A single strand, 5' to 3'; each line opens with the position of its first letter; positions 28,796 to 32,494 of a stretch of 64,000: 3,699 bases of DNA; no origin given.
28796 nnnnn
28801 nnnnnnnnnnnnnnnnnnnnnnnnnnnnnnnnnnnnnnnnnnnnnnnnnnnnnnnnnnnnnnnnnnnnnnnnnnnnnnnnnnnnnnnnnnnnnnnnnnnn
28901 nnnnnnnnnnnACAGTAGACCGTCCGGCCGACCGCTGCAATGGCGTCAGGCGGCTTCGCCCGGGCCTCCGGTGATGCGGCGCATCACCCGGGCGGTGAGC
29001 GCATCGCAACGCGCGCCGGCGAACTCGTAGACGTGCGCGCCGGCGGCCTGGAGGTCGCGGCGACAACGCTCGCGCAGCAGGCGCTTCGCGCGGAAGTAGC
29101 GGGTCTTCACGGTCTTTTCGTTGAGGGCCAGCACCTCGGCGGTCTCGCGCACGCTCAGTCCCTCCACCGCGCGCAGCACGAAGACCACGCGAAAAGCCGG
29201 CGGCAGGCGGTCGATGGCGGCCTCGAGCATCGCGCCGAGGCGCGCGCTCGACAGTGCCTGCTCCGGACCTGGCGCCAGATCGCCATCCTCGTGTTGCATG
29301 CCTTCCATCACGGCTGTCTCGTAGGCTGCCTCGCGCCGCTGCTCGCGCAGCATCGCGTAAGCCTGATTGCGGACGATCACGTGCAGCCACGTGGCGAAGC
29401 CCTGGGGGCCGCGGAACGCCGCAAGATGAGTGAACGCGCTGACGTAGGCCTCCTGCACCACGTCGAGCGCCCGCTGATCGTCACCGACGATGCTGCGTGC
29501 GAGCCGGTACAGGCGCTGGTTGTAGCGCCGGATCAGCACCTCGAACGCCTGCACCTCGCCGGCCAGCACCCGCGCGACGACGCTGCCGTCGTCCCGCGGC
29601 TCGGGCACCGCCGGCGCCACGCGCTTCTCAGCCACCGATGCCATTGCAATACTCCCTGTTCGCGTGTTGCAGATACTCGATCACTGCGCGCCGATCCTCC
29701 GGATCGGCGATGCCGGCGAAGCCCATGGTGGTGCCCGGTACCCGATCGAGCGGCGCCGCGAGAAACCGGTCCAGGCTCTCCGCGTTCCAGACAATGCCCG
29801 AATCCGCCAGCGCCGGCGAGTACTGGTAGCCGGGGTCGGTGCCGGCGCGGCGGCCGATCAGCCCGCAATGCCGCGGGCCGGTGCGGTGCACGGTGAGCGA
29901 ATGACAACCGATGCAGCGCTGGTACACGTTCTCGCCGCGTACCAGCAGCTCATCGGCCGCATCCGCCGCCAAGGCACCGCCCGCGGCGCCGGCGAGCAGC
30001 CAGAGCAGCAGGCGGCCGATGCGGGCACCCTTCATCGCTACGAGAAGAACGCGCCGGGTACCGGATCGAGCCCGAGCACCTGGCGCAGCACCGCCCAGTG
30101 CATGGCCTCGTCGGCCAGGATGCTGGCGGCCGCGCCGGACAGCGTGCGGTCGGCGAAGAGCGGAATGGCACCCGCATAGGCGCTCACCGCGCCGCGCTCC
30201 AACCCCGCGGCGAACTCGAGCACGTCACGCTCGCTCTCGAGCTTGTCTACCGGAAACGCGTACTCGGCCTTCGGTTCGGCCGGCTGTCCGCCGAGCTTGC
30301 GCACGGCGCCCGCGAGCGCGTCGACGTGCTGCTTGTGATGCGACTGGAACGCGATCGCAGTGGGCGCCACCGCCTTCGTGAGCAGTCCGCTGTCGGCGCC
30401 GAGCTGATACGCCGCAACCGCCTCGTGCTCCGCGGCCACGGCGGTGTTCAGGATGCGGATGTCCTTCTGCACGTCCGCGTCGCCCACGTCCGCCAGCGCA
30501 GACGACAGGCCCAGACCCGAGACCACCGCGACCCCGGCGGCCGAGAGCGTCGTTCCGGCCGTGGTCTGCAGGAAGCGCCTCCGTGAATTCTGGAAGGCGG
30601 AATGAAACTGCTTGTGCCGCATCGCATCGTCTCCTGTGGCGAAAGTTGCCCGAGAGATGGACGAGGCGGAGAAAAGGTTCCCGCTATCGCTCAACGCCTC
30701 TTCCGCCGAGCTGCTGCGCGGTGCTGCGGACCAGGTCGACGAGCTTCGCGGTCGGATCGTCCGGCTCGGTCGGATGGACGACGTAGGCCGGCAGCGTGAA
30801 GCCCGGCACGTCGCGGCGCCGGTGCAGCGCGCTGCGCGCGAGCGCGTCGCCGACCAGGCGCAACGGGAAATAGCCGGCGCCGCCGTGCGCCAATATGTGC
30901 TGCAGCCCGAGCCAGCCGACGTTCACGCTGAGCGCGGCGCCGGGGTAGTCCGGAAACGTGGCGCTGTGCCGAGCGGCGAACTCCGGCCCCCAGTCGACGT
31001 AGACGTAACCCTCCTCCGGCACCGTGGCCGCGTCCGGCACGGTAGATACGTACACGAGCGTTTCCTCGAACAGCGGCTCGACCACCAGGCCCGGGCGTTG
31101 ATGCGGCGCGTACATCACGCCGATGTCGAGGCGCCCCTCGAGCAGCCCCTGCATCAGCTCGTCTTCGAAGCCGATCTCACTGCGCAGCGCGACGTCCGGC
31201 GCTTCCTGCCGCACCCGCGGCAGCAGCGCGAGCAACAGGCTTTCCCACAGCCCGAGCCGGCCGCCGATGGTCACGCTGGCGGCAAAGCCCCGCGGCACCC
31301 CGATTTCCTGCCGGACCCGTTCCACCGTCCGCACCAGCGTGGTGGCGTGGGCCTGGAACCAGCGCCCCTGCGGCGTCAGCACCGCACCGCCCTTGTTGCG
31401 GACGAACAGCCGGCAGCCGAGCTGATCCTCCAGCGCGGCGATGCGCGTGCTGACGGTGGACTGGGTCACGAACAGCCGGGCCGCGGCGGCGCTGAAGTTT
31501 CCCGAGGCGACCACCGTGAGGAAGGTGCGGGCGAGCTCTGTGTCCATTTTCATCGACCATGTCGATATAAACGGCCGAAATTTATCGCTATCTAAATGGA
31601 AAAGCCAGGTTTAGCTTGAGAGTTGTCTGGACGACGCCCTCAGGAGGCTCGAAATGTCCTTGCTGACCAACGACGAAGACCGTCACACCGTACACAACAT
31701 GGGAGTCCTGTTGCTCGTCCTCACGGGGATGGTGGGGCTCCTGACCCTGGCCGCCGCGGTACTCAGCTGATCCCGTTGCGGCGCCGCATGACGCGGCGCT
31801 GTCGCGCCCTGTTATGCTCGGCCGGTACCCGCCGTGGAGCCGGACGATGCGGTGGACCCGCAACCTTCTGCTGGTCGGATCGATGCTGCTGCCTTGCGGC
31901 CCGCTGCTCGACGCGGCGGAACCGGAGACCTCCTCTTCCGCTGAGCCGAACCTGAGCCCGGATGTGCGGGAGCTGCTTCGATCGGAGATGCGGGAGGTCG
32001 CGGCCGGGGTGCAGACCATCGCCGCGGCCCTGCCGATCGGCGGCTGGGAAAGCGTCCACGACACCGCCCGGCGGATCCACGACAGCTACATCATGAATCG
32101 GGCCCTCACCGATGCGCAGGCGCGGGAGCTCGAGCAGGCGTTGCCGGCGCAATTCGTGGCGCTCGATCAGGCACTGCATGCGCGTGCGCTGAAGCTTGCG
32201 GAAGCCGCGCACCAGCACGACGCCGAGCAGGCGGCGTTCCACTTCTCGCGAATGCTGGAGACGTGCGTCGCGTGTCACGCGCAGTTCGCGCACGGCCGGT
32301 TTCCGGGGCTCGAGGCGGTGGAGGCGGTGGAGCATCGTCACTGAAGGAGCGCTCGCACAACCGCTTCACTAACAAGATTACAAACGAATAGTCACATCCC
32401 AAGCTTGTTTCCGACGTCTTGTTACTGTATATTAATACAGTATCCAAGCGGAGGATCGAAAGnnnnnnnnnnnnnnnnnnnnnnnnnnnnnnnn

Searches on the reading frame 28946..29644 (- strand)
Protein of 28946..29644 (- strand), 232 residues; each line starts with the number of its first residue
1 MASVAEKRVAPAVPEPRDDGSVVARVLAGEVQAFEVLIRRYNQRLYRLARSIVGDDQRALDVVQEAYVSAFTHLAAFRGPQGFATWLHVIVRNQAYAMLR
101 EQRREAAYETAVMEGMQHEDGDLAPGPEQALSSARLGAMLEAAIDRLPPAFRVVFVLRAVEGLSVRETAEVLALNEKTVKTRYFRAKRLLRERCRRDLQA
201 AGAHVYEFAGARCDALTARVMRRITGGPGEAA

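Call 25: search_protein_families(library=pfam, proteins=[window:28946-29644:-], max_evalue=0.001)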
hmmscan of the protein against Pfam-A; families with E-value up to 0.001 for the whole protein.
window:28946-29644:- (232 aa): 5 families
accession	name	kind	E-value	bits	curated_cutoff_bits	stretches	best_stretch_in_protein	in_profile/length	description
PF04542.20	Sigma70_r2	-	3.9e-16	59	24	1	37-104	1-70/71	Sigma-70 region 2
PF08281.18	Sigma70_r4_2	-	4.3e-15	55.5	25.7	1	139-190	3-54/54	Sigma-70, region 4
PF04545.22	Sigma70_r4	-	8.5e-08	32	24.1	1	143-192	1-50/50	Sigma-70, region 4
PF07638.17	Sigma70_ECF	-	1.3e-06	28.9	21.1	1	23-198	8-183/185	ECF sigma factor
PF22233.2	PhyR_sigma-like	-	9.9e-05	22.5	27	1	146-181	3-38/50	Response regulator PhyR, sigma-like domain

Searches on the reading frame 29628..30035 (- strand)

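Call 25: search_protein_families(library=pfam, proteins=[window:29628-30035:-], max_evalue=0.001)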
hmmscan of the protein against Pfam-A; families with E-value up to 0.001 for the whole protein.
window:29628-30035:- (135 aa): 1 family
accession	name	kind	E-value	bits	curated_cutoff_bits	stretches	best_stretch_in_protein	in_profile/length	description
PF00034.26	Cytochrom_C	-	3.2e-05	25.6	21.3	1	32-125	2-89/90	Cytochrome c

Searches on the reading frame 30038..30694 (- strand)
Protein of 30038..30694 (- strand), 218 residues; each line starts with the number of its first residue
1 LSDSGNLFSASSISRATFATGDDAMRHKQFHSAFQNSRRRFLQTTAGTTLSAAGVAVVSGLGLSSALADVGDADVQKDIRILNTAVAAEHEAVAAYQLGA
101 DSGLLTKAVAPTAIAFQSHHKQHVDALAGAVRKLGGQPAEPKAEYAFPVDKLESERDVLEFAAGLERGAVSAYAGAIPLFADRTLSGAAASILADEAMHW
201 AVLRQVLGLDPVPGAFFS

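Call 25: search_protein_families(library=pfam, proteins=[window:30038-30694:-], max_evalue=0.001)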
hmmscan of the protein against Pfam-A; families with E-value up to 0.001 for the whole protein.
window:30038-30694:- (218 aa): 2 families
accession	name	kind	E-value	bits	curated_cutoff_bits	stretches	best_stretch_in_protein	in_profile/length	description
PF13668.12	Ferritin_2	-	1e-32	113.6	24.7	1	77-208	1-137/138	Ferritin-like domain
PF14530.12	DUF4439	-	9e-14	52.6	28.8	1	82-214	2-129/132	Domain of unknown function (DUF4439)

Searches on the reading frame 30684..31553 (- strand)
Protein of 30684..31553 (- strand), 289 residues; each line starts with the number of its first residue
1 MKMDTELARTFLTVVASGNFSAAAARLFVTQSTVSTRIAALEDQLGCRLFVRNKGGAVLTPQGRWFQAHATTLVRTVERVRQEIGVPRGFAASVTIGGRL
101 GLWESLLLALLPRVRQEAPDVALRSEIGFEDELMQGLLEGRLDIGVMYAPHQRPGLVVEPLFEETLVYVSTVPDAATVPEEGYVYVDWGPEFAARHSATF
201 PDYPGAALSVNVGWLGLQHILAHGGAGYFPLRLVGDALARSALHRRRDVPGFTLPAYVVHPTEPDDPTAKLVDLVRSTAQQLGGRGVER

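Call 25: search_protein_families(library=pfam, proteins=[window:30684-31553:-], max_evalue=0.001)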
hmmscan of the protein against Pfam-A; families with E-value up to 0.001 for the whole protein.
window:30684-31553:- (289 aa): 3 families
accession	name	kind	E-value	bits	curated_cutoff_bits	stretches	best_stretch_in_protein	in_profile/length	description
PF00126.33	HTH_1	-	2.1e-21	76.1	26.6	1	8-64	4-60/60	Bacterial regulatory helix-turn-helix protein, lysR family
PF03466.25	LysR_substrate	-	1.2e-15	57.9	28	1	93-169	7-83/209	LysR substrate binding domain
PF13556.12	HTH_30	-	5.2e-05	23.4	27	1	8-49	2-44/59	PucR C-terminal helix-turn-helix domain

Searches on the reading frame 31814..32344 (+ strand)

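Call 6: search_protein_families(library=pfam, proteins=[window:31814-32344:+])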
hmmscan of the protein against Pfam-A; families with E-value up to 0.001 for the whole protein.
window:31814-32344:+ (176 aa): 1 family
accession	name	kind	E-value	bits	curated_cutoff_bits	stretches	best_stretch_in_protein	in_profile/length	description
PF01322.25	Cytochrom_C_2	-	2.1e-05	25.9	26.5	1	79-158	40-120/121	Cytochrome C'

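Call 26: search_protein_families(library=ncbifam, proteins=[window:31814-32344:+], max_evalue=0.01)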
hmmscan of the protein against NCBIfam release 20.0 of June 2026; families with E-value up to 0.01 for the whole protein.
window:31814-32344:+ (176 aa): 0 families
